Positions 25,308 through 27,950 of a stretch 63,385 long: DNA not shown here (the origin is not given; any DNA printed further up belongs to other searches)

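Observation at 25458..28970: AT-rich two-gene cassette (4-TM protein plus 780-aa HExxH protein) carried by a decayed integrative element: candidate uncharacterised defence or abortive-infection module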

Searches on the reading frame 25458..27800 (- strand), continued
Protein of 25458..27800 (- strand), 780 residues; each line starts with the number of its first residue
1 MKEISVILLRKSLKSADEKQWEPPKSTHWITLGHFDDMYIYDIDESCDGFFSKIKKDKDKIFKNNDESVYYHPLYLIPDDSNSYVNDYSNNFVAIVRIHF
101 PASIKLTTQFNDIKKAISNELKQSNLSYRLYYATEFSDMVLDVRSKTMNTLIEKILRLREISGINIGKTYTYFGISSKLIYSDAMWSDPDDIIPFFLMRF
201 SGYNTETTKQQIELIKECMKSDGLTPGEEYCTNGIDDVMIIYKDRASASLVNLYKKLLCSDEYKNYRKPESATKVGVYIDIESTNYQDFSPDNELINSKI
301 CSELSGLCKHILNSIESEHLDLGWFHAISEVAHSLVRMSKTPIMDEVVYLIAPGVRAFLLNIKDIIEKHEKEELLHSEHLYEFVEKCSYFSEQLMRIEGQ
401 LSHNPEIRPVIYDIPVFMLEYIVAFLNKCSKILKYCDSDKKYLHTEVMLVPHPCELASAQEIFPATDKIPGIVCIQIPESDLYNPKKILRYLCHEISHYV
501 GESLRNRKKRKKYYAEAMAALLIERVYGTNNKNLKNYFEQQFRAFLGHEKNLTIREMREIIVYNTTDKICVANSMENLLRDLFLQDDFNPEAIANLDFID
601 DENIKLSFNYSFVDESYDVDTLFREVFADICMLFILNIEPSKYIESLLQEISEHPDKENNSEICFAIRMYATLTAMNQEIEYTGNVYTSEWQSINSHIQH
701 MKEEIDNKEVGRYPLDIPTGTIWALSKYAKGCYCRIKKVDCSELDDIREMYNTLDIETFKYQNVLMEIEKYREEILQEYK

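Call 39: search_solved_structures(query=A1, max_evalue=10, show_alignments=3)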
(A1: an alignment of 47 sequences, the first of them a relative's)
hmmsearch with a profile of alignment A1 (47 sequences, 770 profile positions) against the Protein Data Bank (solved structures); distinct sequences matched with E-value up to 10: 2.
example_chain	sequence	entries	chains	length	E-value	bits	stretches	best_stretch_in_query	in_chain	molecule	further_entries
2k2c_A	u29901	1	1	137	1.2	10.4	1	578-621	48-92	RING finger and CHY zinc finger domain-containing protein 1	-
7ynx_A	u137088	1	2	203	2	9.7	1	578-621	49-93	RING finger and CHY zinc finger domain-containing protein 1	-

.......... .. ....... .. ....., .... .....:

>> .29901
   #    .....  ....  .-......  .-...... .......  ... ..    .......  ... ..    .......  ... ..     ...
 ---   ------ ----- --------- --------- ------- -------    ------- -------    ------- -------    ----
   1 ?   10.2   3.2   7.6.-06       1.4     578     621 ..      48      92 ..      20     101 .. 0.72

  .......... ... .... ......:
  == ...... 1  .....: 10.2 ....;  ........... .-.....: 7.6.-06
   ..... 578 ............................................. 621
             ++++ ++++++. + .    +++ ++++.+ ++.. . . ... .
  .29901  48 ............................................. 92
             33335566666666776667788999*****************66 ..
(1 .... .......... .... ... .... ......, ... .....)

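Call 40: search_protein_families(library=pfam, alignment_id=A1, max_evalue=1)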
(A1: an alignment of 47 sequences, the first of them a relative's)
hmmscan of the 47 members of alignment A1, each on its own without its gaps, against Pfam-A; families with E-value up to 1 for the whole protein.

A. member 1, P0001 (780 aa): 1 family
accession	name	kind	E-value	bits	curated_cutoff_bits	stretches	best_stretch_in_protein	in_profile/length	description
PF18818.7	MPTase-PolyVal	-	0.1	13.2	27.5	1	474-516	29-72/126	Zincin-like metallopeptidase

B. families by the number of members that match (of 47 scanned): 39 families (the first 25 are shown)
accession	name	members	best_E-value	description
PF18818.7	MPTase-PolyVal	12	0.0034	Zincin-like metallopeptidase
PF01435.24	Peptidase_M48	4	0.00011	Peptidase family M48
PF12922.13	Cnd1_N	2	0.004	non-SMC mitotic condensation complex subunit 1, N-term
PF00773.25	RNB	2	0.072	RNB domain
PF25689.1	HHV_U21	1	4.4e-05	Human herpesvirus U21 glycoprotein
PF04353.18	Rsd_AlgQ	1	0.0021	Regulator of RNA polymerase sigma(70) subunit, Rsd/AlgQ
PF14783.12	BBS2_Mid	1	0.0035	Ciliary BBSome complex subunit 2, middle region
PF25238.1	OGFOD2-like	1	0.017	OGFOD2-like domain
PF17033.10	Peptidase_M99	1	0.022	Carboxypeptidase controlling helical cell shape catalytic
PF08954.16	Trimer_CC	1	0.035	Trimerisation motif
PF01320.23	Colicin_Pyocin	1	0.036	Colicin immunity protein / pyocin immunity protein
PF07875.18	Coat_F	1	0.038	Coat F domain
PF15882.10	DUF4735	1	0.04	Domain of unknown function (DUF4735)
PF22114.2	NUP120_helical_2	1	0.049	Nucleoporin NUP120, helical domain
PF09373.15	PMBR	1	0.065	Pseudomurein-binding repeat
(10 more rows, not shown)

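Call 41: fold_search(model_id=the predicted structure, library=viral)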
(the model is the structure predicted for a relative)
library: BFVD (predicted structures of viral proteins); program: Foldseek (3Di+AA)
matches with E <= 10: 416; with E <= 0.001: 0
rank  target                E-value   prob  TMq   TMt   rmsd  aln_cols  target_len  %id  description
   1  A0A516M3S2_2          3.5e-02  0.16  0.10  0.08  28.1       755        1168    9  (no name in the UniProt tables at hand)
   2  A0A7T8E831            3.8e-02  0.08  0.09  0.09  37.2       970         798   10  RNA-dependent RNA polymerase (Fragment) [Soybean thrips-associated dsRNA virus 3]
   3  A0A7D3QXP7            4.2e-02  0.91  0.11  0.32  16.2       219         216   13  Uncharacterized protein [Fadolivirus FV1/VV64]
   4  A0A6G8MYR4            4.7e-02  0.80  0.09  0.25  14.9       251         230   12  RRM domain-containing protein [Cedratvirus kamchatka]
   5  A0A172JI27            5.4e-02  0.47  0.12  0.23  15.9       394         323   12  Zincin protease [Bacillus phage AR9]
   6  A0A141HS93            9.0e-02  0.06  0.07  0.06  31.8       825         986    9  (no name in the UniProt tables at hand)
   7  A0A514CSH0            1.2e-01  0.66  0.12  0.26  14.8       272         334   15  Uncharacterized protein [Achromobacter phage Motura]
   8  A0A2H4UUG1            1.9e-01  0.30  0.11  0.20  19.1       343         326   11  Uncharacterized protein [Bodo saltans virus]
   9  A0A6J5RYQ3            2.1e-01  0.12  0.11  0.13  25.0       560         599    9  Uncharacterized protein [uncultured Caudovirales phage]
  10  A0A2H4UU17            2.4e-01  0.69  0.12  0.25  14.4       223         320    6  Uncharacterized protein [Bodo saltans virus]
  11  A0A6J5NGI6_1          2.9e-01  0.11  0.08  0.08  24.0       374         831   11  Large polyvalent protein associated domain-containing protein [uncultured Caudovirales phage]
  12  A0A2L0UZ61            3.0e-01  0.47  0.08  0.25  14.8       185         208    9  Uncharacterized protein [Agrobacterium phage Atu_ph07]
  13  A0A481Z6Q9            3.2e-01  0.28  0.09  0.24  17.5       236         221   11  Uncharacterized protein [Pithovirus LCPAC302]
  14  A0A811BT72            3.3e-01  0.28  0.11  0.20  17.0       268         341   11  Uncharacterized protein [Pandoravirus japonicus]
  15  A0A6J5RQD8            3.6e-01  0.08  0.10  0.10  29.0       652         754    9  Phage tail tape measure protein domain-containing protein [uncultured Caudovirales phage]
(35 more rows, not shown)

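Call 42: search_protein_representatives(alignment_id=A1)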
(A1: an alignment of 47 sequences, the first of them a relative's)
Query: 47 sequences, 770 profile positions. Proteins with E-value up to 0.001 (for the whole library): 1303; up to 1e-10: 942; up to 1e-30: 330. The best 150 are listed.
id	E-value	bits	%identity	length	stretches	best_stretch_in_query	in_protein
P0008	0.0e+00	1074.7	-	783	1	1-769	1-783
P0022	0.0e+00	1025.9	-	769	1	1-769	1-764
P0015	2.0e-291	985.3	-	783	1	1-769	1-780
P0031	1.1e-290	982.8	-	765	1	3-768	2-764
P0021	5.1e-277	937.6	-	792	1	1-769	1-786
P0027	9.8e-270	913.5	-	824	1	1-769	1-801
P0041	8.2e-254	860.8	-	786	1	2-766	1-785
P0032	6.8e-251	851.2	-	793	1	1-769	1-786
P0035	3.2e-250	849.0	-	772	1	3-766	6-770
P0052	8.3e-243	824.5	-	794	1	2-766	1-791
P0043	1.6e-242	823.5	-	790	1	2-766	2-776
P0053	4.8e-240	815.3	-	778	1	2-766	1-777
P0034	1.6e-239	813.6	-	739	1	1-766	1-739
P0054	2.0e-237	806.6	-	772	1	2-766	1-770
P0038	5.5e-232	788.7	-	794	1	2-768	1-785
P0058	1.1e-213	728.2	-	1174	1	4-765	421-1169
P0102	1.4e-131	456.7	-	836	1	8-766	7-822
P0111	6.8e-112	391.6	-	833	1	27-763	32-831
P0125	9.6e-95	334.9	-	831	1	27-767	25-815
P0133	2.4e-91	323.6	-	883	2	3-672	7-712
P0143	2.0e-86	307.4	-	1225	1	29-767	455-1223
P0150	3.5e-84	299.9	-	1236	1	27-765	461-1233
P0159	2.5e-77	277.3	-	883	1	22-703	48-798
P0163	6.4e-75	269.3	-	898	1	27-765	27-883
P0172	3.3e-71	257.0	-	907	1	24-765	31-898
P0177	4.9e-68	246.5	-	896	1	13-754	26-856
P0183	9.0e-66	239.0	-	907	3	126-663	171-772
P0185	5.2e-65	236.5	-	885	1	6-764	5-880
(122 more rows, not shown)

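Call 44: search_protein_families(library=pfam, proteins=[P0058, P0143, P0150, P0172, P0177, P0183, P0185, P0163, P0159, P0133], max_evalue=0.1)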
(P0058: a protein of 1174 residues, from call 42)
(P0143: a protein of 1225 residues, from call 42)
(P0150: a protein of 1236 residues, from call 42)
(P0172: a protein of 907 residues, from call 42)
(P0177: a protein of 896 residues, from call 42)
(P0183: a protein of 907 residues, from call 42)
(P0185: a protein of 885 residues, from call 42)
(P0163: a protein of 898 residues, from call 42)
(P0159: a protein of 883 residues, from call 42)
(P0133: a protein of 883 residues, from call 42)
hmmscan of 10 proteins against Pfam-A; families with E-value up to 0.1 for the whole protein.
P0058 (1174 aa): 1 family
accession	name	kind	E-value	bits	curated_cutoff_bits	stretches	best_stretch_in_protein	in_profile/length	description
PF25668.1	ASFV_p49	-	0.009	15.2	27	1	770-857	264-348/438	African swine fever virus minor capsid protein p49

P0143 (1225 aa): 1 family
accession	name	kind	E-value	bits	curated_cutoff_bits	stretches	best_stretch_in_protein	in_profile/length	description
PF02232.20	Alpha_TIF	-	0.047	13.2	25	1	189-266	35-113/343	Alpha trans-inducing protein (Alpha-TIF)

P0150 (1236 aa): 0 families

P0172 (907 aa): 0 families

P0177 (896 aa): 0 families

P0183 (907 aa): 0 families

P0185 (885 aa): 2 families
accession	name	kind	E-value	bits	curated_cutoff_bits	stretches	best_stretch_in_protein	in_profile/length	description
PF10962.13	DUF2764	-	0.049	13.7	24.1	0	655-784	79-186/271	Protein of unknown function (DUF2764)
PF07093.16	SGT1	-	0.093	11.6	30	0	628-686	187-246/587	SGT1 protein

P0163 (898 aa): 0 families

P0159 (883 aa): 0 families

P0133 (883 aa): 1 family
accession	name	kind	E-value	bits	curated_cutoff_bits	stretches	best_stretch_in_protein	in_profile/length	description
PF07898.18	DUF1676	-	0.016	15.8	24.3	1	177-226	6-49/170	Protein of unknown function (DUF1676)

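Call 51: find_encoding_contigs(protein=P0019, flank=10000, max_places=1)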
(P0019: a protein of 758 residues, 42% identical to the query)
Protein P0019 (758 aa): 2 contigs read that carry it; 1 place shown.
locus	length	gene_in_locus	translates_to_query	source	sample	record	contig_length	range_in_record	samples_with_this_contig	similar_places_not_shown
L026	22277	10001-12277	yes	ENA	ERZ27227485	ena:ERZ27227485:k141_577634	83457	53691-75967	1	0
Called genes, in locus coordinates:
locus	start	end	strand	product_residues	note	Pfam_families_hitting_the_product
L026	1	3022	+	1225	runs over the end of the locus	PF18998:Flg_new_2 (weak), PF03372:Exo_endo_phos (weak)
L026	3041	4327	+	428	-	PF01408:GFO_IDH_MocA, PF02894:GFO_IDH_MocA_C, PF22725:GFO_IDH_MocA_C3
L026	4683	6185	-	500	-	PF00239:Resolvase, PF07508:Recombinase, PF13408:Zn_ribbon_recom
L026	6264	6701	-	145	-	-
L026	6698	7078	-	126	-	-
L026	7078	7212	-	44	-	-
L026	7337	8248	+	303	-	PF12760:Zn_ribbon_IS1595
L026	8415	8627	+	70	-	-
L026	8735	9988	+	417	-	-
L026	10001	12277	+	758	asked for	-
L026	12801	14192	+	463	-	PF01336:tRNA_anti-codon, PF00152:tRNA-synt_2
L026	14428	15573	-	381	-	PF13518:HTH_28 (weak), PF13565:HTH_32, PF00665:rve, PF13683:rve_3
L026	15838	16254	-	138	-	-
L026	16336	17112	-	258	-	PF01522:Polysacc_deac_1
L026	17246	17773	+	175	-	-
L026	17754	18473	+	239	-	PF14378:PAP2_3 (weak), PF01569:PAP2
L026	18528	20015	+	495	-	PF00884:Sulfatase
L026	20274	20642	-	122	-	PF04480:DUF559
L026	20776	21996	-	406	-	PF00890:FAD_binding_2, PF01134:GIDA (weak), PF01266:DAO, PF07992:Pyr_redox_2 (faint), PF12831:FAD_oxidored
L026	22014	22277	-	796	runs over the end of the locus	PF01074:Glyco_hydro_38N, PF03065:Glyco_hydro_57 (weak), PF09261:Alpha-mann_mid, PF07748:Glyco_hydro_38C, PF17677:Glyco_hydro38C2 (weak)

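Call 52: find_encoding_contigs(protein=P0012, flank=10000, max_places=1)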
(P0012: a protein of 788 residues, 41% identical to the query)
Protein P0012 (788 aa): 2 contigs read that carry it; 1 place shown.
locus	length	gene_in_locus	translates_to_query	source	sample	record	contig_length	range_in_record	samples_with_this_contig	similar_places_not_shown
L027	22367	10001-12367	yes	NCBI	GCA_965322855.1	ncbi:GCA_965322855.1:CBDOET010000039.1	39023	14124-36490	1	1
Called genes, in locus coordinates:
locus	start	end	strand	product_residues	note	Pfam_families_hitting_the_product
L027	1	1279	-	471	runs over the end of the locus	PF01637:ATPase_2, PF13191:AAA_16 (weak), PF13173:AAA_14, PF13401:AAA_22, PF03008:DUF234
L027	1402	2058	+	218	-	-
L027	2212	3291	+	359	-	-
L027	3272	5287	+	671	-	PF02534:T4SS-DNA_transf, PF10412:TrwB_AAD_bind, PF12696:TraG-D_C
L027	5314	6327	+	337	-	PF06970:RepA_N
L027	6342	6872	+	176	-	PF18954:DUF5697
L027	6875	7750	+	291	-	PF00575:S1 (faint)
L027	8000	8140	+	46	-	-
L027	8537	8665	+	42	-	-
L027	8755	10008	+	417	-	-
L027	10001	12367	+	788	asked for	-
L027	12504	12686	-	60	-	PF14207:DpnD-PcfM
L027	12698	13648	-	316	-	PF20529:DUF6744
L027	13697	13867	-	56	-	-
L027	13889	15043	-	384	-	PF12965:DUF3854 (faint)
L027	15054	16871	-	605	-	PF02463:SMC_N, PF13175:AAA_15 (weak), PF13476:AAA_23, PF13514:AAA_27 (weak)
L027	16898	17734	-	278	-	PF04098:Rad52_Rad22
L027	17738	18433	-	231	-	-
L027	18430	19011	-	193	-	-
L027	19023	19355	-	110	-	-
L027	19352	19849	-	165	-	-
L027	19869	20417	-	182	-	-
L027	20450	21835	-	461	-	PF19587:DUF6094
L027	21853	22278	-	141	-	-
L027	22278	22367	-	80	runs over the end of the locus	-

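Call 54: find_encoding_contigs(protein=P0045, flank=10000, max_places=5)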
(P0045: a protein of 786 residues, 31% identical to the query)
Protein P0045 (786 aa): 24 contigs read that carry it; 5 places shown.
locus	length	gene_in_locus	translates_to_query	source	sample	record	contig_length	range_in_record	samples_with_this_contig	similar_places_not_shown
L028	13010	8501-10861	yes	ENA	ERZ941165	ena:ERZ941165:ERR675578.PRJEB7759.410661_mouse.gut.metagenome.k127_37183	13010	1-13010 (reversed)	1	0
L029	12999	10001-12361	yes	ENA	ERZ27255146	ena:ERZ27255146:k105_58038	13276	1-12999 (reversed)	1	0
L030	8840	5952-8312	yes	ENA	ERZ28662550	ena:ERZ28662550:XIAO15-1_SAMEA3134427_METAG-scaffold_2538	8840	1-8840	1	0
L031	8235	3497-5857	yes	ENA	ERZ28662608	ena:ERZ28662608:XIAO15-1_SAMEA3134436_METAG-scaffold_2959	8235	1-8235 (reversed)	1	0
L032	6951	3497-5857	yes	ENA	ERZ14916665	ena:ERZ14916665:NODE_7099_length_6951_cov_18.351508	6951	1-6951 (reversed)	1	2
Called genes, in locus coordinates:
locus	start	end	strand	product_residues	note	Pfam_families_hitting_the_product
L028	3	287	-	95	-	?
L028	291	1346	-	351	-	PF01381:HTH_3, PF12844:HTH_19 (weak), PF13560:HTH_31 (weak)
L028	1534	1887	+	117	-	PF13560:HTH_31 (weak), PF01381:HTH_3, PF18430:DBD_HTH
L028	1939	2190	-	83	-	-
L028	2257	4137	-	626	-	PF00239:Resolvase, PF07508:Recombinase, PF13408:Zn_ribbon_recom, PF14287:DUF4368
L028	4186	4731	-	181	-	PF02534:T4SS-DNA_transf (weak)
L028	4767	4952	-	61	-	PF14202:TnpW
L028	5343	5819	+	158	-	PF07508:Recombinase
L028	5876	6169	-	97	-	-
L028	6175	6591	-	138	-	PF13340:DUF4096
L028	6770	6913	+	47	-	-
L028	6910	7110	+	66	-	-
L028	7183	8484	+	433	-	-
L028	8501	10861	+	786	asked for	-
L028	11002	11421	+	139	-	-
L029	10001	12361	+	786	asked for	-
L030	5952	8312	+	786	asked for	-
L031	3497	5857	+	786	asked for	-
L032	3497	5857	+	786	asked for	-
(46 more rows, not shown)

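Call 55: find_encoding_contigs(protein=P0034, flank=10000, max_places=1)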
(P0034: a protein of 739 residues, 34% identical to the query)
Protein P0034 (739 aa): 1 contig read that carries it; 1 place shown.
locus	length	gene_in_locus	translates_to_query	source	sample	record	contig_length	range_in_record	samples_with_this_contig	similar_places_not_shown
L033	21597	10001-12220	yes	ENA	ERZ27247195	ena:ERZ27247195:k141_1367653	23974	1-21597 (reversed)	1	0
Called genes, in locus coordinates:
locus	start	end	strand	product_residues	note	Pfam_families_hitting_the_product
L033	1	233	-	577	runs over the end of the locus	PF00512:HisKA (weak), PF02518:HATPase_c, PF14501:HATPase_c_5 (faint)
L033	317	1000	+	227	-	PF00072:Response_reg, PF00486:Trans_reg_C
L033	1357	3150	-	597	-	PF07973:tRNA_SAD, PF00587:tRNA-synt_2b, PF03129:HGTP_anticodon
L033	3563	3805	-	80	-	PF08281:Sigma70_r4_2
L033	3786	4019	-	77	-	-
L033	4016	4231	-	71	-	-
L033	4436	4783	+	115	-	PF12844:HTH_19, PF13560:HTH_31, PF01381:HTH_3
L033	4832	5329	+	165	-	PF00383:dCMP_cyt_deam_1, PF14437:MafB19-deam, PF14439:Bd3614-deam (weak)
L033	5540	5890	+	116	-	PF04297:UPF0122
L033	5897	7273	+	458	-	-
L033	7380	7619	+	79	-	PF00886:Ribosomal_S16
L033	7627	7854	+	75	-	PF13083:KH_KhpA-B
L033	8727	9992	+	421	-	-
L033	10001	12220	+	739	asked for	-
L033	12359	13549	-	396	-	PF00578:AhpC-TSA, PF08534:Redoxin (weak), PF13905:Thioredoxin_8 (faint)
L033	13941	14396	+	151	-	PF06541:ABC_trans_CmpB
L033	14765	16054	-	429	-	PF00919:UPF0004, PF04055:Radical_SAM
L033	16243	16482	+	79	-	-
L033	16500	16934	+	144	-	PF04463:2-thiour_desulf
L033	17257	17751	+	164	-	PF01782:RimM, PF05239:PRC (weak), PF24986:PRC_RimM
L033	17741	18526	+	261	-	PF01746:tRNA_m1G_MT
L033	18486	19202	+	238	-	PF02146:SIR2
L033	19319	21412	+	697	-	PF12437:GSIII_N, PF00120:Gln-synt_C, PF18318:Gln-synt_C-ter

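Call 60: search_protein_families(library=pfam, proteins=[L004:8476-8679:+, L005:4519-4725:+, L010:8391-8600:+, L012:8462-8665:+, L017:8479-8703:+, L018:5208-5414:+, L019:1864-2073:+, L020:8494-8685:+, L026:8415-8624:+], max_evalue=1)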
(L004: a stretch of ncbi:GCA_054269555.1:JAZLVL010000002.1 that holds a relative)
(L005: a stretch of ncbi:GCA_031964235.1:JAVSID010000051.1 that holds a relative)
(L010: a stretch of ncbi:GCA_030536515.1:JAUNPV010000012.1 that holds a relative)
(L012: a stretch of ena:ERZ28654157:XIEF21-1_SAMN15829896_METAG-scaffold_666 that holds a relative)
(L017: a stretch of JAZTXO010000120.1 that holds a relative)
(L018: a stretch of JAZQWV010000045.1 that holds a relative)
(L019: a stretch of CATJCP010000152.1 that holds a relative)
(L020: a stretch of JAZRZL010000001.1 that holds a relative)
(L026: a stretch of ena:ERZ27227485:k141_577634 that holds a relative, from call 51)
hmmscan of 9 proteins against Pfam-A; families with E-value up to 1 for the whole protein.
L004:8476-8679:+ (68 aa): 1 family
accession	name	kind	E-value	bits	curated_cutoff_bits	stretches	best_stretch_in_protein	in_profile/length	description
PF24975.1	UBA_Rad5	-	0.2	12.2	27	1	3-18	4-19/40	Fungal Rad5 UBA-like domain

L005:4519-4725:+ (69 aa): 0 families

L010:8391-8600:+ (70 aa): 0 families

L012:8462-8665:+ (68 aa): 0 families

L017:8479-8703:+ (75 aa): 0 families

L018:5208-5414:+ (69 aa): 1 family
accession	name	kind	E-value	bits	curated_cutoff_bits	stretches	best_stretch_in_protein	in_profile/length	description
PF21535.2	HVO_2248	-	0.019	14.5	27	1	22-66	143-186/251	Uncharacterized motility-related protein HVO_2248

L019:1864-2073:+ (70 aa): 0 families

L020:8494-8685:+ (64 aa): 0 families

L026:8415-8624:+ (70 aa): 0 families

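Call 63: find_related_loci(query=A1, collection=viral_contigs, flank=10000)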
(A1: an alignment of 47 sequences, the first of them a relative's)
Query A1 (780 aa) in viral_contigs; peptide patterns used: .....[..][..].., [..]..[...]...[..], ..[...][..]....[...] (x = any residue, [..] = any of these).
26 stretches matched a pattern, but none encodes a relative of the query by tblastn (E <= 1e-3).

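Call 64: search_dna_similar(query=window:25458-27800:-, collection=plasmids, mode=protein, max_evalue=0.001)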
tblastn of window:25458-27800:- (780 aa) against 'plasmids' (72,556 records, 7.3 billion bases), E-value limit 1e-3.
No match.
